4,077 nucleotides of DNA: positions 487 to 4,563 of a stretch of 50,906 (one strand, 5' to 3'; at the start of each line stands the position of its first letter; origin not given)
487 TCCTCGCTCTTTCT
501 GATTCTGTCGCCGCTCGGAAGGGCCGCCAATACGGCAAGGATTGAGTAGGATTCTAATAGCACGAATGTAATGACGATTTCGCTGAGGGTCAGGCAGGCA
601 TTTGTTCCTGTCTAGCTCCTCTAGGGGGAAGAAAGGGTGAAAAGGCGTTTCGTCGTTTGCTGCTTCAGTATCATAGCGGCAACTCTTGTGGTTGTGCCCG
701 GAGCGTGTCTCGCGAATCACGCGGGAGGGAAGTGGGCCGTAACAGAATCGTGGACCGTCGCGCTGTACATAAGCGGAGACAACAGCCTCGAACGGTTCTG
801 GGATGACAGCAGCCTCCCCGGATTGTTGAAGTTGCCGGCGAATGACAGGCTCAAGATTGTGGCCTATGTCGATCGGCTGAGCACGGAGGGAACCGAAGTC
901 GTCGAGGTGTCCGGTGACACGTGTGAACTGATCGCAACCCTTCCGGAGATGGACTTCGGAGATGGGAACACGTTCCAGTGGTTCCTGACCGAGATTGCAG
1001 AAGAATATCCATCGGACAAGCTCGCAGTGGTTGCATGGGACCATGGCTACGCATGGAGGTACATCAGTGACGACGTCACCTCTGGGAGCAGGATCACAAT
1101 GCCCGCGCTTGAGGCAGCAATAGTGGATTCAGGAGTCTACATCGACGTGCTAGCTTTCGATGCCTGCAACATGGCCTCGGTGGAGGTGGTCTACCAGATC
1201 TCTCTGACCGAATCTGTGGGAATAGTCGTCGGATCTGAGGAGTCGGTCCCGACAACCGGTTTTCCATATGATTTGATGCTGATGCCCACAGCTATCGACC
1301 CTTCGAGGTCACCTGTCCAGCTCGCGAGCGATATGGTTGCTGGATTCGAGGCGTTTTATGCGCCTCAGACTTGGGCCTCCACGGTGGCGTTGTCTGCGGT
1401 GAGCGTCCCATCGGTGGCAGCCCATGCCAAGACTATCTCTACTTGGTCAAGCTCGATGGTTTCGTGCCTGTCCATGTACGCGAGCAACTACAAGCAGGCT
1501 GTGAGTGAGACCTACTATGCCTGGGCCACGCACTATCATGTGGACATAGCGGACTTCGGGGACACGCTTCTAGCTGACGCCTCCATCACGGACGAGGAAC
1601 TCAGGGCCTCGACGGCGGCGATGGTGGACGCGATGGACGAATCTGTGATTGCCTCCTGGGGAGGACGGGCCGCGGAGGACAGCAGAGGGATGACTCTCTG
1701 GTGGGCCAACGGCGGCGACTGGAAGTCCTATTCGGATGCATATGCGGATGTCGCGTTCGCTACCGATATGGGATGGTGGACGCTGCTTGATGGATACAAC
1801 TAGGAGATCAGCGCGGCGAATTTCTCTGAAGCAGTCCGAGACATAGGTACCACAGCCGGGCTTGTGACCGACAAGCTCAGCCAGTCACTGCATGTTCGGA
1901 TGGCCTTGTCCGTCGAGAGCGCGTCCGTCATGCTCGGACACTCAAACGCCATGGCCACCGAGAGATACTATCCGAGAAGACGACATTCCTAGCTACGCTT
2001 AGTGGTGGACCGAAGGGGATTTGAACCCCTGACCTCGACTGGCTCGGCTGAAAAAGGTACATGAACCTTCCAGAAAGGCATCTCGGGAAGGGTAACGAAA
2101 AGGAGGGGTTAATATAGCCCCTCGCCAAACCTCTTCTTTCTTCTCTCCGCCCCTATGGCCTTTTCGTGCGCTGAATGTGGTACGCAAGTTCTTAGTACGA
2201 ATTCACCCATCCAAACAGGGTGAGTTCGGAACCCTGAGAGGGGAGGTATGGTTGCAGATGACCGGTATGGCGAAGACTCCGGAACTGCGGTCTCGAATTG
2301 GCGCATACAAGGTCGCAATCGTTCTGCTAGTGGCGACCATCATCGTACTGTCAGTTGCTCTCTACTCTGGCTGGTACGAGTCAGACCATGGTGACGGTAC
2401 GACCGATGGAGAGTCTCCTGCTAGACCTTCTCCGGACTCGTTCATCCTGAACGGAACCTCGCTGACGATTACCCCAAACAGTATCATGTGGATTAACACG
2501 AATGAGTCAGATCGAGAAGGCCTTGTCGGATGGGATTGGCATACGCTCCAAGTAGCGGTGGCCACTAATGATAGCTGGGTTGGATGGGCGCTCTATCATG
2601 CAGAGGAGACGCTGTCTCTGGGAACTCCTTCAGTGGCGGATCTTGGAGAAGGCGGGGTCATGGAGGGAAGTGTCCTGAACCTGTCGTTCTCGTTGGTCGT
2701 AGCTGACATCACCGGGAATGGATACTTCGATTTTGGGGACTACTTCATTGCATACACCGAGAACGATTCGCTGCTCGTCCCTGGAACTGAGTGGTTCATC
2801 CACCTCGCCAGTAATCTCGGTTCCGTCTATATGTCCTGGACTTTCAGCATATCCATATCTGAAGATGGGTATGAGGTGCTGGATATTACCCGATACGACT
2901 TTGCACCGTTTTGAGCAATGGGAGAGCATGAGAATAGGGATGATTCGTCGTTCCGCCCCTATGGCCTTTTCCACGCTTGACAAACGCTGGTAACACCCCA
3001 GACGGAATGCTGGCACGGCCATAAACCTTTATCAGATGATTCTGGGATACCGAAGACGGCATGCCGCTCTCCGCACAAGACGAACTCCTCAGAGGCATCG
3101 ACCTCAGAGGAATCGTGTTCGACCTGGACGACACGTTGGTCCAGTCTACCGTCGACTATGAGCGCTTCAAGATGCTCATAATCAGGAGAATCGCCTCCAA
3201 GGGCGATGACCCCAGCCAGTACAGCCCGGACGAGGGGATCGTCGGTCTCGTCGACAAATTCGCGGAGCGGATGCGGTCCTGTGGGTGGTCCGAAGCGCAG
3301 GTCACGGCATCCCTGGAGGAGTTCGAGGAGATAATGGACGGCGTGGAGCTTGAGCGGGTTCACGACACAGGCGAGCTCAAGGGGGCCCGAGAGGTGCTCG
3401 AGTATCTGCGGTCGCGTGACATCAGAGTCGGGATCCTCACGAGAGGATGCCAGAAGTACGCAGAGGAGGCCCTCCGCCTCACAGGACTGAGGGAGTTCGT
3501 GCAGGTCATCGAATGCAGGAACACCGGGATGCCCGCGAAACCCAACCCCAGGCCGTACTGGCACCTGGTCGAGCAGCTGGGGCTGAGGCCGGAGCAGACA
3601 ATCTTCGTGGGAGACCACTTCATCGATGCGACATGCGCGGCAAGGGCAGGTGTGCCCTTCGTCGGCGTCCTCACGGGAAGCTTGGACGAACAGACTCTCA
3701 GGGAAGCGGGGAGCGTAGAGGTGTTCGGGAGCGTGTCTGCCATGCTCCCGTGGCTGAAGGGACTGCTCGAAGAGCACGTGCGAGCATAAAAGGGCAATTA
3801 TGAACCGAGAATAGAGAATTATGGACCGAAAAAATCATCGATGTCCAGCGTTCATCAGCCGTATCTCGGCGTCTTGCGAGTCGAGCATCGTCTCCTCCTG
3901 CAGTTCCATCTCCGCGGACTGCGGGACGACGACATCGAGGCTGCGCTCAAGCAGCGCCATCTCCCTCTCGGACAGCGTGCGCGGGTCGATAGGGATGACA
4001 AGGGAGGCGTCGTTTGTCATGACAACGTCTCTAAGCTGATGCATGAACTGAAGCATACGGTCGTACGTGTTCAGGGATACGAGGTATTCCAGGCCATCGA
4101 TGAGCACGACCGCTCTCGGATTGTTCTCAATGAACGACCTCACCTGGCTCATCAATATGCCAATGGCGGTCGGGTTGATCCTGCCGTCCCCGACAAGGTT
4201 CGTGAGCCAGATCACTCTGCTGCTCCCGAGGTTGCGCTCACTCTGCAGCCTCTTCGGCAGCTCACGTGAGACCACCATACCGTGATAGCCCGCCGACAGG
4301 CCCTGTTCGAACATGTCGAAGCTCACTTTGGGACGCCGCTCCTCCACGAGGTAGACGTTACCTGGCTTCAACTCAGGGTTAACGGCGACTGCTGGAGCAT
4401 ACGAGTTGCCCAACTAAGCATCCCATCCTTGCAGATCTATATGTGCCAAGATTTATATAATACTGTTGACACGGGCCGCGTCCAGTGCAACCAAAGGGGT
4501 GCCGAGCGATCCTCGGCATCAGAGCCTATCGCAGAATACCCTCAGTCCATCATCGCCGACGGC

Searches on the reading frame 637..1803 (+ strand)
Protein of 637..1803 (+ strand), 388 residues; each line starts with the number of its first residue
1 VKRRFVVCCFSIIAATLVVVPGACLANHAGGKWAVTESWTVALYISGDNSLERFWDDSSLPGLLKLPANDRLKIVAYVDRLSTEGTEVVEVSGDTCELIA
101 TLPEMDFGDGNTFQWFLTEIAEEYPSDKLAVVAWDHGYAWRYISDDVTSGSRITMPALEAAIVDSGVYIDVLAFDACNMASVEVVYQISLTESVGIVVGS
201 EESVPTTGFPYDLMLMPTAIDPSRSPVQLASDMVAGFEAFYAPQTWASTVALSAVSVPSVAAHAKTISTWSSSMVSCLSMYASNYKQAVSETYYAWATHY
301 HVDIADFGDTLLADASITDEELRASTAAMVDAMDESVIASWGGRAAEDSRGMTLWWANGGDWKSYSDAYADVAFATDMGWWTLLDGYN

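Call 11: search_protein_families(library=pfam, proteins=[window:637-1803:+])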
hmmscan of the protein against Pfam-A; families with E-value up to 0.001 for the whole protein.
window:637-1803:+ (388 aa): 1 family
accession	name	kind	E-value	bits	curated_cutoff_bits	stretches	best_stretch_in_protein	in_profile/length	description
PF03415.19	Peptidase_C11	-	2.1e-37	130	25.8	1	44-348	2-314/359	Clostripain family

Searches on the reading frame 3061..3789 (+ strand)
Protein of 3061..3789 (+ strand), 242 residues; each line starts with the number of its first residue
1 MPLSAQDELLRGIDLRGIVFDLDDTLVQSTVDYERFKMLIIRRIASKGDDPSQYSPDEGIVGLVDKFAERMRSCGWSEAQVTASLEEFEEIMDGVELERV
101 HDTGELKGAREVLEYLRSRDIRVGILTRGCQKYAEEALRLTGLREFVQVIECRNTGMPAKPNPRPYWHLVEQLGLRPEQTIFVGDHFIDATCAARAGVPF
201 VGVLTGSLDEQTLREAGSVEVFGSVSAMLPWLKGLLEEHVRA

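Call 11: search_protein_families(library=pfam, proteins=[window:3061-3789:+])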
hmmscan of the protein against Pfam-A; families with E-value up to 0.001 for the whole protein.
window:3061-3789:+ (242 aa): 4 families
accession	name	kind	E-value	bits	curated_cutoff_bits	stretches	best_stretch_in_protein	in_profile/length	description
PF13419.12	HAD_2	-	2.3e-24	86.9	23.8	1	18-203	1-178/178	Haloacid dehalogenase-like hydrolase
PF00702.32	Hydrolase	-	3.2e-21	77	26.4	1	16-197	2-191/191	haloacid dehalogenase-like hydrolase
PF12710.13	HAD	-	1.7e-09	38.9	27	1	18-192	1-187/189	haloacid dehalogenase-like hydrolase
PF13242.12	Hydrolase_like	-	2.4e-08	34.2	22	1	160-215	4-60/75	HAD-hyrolase-like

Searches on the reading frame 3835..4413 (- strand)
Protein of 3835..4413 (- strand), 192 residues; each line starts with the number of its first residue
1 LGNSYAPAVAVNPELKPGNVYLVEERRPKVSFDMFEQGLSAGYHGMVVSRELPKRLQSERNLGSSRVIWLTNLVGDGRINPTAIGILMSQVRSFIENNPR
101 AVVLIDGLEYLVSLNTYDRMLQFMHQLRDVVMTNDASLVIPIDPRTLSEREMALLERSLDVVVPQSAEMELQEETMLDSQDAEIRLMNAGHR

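Call 41: search_protein_families(library=pfam, proteins=[window:3835-4413:-])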
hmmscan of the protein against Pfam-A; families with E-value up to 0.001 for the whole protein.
window:3835-4413:- (192 aa): 1 family
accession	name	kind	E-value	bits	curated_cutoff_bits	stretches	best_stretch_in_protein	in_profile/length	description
PF05763.18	DUF835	-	1.7e-32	112.5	33.1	1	31-158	8-135/136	Protein of unknown function (DUF835)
